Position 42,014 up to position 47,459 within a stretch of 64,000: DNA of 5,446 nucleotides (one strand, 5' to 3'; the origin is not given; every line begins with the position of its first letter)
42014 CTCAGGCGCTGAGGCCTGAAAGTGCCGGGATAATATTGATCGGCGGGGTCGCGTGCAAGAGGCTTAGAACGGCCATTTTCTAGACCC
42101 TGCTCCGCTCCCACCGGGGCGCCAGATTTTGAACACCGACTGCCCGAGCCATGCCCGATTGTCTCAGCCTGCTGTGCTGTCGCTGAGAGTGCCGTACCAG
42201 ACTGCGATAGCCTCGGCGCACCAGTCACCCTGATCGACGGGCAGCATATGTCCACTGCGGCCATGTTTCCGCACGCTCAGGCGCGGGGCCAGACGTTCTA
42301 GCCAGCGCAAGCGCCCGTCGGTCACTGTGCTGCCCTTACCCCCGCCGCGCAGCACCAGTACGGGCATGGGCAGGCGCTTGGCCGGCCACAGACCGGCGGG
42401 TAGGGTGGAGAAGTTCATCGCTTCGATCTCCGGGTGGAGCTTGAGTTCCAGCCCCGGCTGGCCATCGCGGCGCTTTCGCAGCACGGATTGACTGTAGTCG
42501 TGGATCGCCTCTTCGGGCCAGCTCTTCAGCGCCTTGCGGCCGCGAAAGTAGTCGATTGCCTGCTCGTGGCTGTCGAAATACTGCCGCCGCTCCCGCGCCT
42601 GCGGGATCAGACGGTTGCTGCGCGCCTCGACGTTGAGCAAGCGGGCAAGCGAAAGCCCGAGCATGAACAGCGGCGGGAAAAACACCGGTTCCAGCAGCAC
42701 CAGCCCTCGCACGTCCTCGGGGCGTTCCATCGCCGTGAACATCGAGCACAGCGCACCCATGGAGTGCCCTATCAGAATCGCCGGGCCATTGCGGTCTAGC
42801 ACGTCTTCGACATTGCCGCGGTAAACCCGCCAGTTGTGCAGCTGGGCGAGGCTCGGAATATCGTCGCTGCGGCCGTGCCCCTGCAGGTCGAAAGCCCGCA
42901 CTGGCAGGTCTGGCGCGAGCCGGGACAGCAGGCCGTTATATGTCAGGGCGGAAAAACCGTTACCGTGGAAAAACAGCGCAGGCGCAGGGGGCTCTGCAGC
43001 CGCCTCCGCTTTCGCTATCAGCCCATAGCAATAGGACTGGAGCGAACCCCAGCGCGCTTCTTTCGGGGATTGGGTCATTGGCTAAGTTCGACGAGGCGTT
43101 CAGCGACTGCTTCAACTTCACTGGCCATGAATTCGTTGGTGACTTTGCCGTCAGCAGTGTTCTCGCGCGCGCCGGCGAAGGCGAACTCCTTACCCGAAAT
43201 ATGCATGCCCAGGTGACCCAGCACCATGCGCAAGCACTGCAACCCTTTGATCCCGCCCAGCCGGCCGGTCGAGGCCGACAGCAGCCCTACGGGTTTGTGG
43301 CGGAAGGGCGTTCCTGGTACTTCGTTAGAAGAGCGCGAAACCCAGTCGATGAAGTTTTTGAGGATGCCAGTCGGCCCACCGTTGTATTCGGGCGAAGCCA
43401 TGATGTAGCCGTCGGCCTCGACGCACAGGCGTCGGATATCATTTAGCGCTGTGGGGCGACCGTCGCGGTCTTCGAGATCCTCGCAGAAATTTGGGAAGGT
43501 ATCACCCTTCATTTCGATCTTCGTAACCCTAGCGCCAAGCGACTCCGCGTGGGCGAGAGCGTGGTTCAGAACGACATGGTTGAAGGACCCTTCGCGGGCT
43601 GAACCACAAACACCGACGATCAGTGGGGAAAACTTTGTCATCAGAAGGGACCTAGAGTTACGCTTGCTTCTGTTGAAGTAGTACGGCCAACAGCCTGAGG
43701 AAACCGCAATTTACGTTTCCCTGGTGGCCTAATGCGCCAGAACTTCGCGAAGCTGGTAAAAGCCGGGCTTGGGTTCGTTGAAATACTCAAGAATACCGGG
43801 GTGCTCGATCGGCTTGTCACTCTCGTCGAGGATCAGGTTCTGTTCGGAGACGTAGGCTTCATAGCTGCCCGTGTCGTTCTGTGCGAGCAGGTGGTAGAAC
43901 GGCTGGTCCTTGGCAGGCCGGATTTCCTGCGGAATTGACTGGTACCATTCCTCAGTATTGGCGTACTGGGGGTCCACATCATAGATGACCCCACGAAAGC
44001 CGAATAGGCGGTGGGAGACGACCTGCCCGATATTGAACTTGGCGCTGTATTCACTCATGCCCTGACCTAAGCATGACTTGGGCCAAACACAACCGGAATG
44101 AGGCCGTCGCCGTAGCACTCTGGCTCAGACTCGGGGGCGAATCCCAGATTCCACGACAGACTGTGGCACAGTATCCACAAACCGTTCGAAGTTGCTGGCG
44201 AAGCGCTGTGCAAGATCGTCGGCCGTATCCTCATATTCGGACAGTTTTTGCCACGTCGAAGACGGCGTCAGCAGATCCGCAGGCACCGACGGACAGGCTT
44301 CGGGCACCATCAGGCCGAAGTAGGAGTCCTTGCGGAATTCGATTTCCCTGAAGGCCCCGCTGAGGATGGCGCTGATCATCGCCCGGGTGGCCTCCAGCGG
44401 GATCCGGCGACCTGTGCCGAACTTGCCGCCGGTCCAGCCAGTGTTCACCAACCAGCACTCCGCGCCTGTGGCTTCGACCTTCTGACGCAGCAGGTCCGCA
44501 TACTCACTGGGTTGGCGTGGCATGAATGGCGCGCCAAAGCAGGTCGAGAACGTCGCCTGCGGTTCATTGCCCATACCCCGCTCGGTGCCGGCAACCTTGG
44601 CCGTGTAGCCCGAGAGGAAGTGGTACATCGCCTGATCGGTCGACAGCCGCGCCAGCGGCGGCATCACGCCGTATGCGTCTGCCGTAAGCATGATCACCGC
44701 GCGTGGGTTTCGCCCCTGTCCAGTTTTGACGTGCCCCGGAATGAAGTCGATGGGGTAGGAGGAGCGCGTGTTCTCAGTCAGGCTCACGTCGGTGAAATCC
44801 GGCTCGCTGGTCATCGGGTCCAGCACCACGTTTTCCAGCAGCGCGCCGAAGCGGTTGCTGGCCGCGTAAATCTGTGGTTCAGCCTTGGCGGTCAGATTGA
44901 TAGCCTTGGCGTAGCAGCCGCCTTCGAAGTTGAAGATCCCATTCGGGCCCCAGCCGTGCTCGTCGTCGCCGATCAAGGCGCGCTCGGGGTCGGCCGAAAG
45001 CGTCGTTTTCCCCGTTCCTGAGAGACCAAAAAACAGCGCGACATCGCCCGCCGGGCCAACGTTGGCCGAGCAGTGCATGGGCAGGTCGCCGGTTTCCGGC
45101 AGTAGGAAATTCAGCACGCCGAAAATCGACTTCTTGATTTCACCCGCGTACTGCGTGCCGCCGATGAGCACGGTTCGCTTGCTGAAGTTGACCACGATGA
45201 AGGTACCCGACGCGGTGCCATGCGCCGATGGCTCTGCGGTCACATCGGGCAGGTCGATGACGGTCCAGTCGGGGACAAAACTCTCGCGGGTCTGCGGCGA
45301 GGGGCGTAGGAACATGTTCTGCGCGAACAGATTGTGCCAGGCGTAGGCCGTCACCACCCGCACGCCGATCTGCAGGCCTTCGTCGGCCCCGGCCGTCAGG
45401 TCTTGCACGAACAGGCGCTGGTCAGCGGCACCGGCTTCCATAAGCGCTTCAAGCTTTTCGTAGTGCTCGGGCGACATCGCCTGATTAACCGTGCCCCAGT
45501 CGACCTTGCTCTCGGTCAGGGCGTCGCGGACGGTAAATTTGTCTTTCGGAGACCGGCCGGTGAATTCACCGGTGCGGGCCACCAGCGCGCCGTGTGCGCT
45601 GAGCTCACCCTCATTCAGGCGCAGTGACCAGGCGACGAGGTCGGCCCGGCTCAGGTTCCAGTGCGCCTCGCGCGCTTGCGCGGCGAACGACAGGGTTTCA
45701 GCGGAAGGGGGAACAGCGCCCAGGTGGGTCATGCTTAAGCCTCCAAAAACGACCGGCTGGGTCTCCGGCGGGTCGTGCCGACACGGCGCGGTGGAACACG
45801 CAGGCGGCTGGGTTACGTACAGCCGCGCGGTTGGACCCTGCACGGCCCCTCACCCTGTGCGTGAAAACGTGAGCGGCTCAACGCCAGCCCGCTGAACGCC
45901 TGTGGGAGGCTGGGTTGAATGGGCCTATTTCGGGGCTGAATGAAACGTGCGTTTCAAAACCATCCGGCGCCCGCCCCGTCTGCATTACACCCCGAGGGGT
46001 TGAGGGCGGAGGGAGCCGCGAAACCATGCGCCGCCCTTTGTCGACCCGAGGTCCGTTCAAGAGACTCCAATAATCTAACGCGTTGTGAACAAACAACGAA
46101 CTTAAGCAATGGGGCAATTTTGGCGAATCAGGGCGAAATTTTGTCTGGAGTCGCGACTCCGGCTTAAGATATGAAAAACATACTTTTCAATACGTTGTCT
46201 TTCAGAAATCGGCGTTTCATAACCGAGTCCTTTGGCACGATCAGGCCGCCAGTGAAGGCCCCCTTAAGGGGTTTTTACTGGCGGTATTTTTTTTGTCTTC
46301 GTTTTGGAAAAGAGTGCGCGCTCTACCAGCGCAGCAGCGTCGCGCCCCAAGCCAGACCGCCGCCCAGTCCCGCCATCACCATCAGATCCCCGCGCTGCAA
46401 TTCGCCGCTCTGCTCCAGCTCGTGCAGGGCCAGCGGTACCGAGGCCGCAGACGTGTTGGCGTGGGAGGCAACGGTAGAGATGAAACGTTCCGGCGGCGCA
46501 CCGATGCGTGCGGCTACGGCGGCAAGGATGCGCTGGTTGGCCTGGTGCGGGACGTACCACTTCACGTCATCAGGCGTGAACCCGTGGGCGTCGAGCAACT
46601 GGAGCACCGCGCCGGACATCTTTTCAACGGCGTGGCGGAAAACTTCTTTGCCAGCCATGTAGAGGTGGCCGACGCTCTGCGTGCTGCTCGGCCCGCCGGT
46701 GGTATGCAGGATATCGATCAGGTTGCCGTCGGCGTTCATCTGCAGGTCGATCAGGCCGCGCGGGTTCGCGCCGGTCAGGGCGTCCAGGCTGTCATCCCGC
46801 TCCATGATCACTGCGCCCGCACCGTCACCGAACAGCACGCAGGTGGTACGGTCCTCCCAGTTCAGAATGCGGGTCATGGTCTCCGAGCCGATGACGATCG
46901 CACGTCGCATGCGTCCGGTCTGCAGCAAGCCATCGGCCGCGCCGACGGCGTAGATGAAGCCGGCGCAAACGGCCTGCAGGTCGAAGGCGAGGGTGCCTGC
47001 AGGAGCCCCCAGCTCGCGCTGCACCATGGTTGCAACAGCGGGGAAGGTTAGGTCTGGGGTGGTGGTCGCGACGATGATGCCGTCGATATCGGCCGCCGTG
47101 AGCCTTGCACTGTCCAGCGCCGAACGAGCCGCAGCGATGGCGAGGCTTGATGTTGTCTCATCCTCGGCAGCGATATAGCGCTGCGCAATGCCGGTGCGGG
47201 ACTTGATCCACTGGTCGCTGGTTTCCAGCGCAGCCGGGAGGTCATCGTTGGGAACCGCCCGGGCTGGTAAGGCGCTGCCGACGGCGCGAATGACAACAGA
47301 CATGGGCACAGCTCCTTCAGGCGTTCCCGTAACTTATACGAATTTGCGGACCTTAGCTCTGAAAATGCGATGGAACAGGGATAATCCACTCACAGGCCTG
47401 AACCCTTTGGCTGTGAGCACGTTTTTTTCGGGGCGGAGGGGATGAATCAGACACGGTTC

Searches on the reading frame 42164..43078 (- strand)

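Call 66: search_protein_families(library=pfam, proteins=[window:42164-43078:-], max_evalue=0.00001)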
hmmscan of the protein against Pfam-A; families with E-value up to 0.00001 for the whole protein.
window:42164-43078:- (304 aa): 3 families
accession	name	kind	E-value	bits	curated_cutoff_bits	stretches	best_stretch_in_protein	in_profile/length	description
PF12697.13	Abhydrolase_6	-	1.7e-18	68.5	26.3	1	35-290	2-217/217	Alpha/beta hydrolase family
PF12146.15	Hydrolase_4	-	8e-14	52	27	1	32-140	5-118/239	Serine aminopeptidase, S33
PF00561.26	Abhydrolase_1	-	8e-12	45.8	25.8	1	35-150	4-111/245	alpha/beta hydrolase fold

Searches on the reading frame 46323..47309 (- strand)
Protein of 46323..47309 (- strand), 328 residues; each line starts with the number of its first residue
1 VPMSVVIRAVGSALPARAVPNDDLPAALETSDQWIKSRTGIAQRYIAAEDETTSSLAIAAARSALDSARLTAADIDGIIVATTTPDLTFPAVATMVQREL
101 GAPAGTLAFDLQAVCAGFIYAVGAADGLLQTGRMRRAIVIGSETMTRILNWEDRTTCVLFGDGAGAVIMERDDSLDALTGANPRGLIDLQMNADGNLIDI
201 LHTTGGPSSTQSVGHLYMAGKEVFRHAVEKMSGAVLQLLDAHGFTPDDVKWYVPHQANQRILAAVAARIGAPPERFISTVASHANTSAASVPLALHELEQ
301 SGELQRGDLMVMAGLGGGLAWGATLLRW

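Call 4: search_protein_families(library=pfam, proteins=[window:46323-47309:-], max_evalue=0.1)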
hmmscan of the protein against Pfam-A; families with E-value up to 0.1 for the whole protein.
window:46323-47309:- (328 aa): 5 families
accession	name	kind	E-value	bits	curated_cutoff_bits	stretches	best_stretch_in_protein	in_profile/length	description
PF08541.16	ACP_syn_III_C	-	4.2e-35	120.2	26.6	1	239-328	1-90/90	3-Oxoacyl-[acyl-carrier-protein (ACP)] synthase III C terminal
PF08545.16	ACP_syn_III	-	1.1e-26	93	24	1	109-173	1-65/80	3-Oxoacyl-[acyl-carrier-protein (ACP)] synthase III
PF00108.29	Thiolase_N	-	2.1e-08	34.3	26.4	1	37-148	7-118/260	Thiolase, N-terminal domain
PF08392.18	FAE1_CUT1_RppA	-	2.3e-05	24.3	27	1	46-169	77-203/290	FAE1/Type III polyketide synthase-like protein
PF04738.18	Lant_dehydr_N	-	0.066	11.8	28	0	262-313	464-516/649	Lantibiotic dehydratase, N terminus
